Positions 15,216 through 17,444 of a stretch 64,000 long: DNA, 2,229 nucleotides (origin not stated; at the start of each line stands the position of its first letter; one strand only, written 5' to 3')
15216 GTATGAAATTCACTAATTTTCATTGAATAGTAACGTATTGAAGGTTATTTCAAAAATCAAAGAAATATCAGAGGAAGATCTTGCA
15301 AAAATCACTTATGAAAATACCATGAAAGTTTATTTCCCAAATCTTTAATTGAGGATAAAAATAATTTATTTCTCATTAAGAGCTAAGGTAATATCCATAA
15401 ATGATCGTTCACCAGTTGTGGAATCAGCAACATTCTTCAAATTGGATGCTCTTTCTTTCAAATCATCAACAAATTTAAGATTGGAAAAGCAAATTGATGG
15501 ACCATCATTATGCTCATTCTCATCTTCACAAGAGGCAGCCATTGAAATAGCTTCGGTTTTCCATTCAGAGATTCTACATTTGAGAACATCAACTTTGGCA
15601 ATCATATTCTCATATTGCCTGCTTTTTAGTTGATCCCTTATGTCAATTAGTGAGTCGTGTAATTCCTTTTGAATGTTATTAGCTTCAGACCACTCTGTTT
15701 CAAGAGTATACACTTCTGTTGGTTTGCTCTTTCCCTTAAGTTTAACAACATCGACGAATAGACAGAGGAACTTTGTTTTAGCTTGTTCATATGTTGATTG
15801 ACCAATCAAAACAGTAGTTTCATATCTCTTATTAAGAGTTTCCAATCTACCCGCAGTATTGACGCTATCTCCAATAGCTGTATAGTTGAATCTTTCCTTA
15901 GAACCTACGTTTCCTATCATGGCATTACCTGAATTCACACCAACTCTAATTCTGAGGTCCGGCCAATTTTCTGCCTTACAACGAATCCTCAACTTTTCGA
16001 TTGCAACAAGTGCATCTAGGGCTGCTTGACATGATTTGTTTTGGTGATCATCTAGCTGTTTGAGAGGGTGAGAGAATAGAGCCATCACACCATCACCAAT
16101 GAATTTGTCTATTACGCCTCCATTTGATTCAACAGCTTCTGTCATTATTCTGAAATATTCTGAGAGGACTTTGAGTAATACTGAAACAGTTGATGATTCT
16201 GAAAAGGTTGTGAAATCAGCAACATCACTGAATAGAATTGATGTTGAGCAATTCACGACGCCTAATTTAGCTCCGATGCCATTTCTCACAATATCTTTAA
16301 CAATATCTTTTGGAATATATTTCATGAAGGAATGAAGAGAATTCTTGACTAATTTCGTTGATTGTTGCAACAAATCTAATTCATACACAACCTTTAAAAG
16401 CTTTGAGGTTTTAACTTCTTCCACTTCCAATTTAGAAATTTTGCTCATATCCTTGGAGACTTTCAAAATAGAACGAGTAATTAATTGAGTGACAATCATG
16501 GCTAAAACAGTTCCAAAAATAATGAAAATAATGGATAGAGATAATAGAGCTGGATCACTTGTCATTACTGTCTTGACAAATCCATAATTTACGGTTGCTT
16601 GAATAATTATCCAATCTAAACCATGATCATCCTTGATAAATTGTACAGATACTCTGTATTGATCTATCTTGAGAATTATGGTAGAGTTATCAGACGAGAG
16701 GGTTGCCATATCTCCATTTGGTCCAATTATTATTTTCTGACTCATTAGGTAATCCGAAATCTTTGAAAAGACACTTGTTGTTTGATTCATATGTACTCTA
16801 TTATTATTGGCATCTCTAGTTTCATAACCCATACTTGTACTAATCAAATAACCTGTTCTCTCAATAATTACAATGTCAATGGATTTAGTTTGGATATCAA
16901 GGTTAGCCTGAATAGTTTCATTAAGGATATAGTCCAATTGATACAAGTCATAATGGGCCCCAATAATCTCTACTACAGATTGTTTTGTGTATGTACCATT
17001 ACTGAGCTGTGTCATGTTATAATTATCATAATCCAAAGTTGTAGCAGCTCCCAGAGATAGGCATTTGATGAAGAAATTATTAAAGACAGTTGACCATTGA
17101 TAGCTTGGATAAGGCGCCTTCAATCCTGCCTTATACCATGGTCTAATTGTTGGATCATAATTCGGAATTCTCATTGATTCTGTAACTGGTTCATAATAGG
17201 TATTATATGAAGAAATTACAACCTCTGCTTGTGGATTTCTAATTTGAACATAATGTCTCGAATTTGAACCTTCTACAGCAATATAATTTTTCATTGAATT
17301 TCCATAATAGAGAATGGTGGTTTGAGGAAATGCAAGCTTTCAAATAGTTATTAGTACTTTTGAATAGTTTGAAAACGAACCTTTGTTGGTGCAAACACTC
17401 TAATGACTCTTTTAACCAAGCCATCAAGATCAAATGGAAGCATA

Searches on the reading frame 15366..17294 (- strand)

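Call 43: search_protein_families(library=pfam, proteins=[window:15366-17294:-], max_evalue=0.001)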
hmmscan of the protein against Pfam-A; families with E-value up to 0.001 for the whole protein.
window:15366-17294:- (642 aa): 1 family
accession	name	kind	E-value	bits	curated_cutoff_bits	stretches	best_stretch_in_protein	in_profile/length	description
PF00211.25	Guanylate_cyc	-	1.3e-20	74.2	21.9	1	351-532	9-182/183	Adenylate and Guanylate cyclase catalytic domain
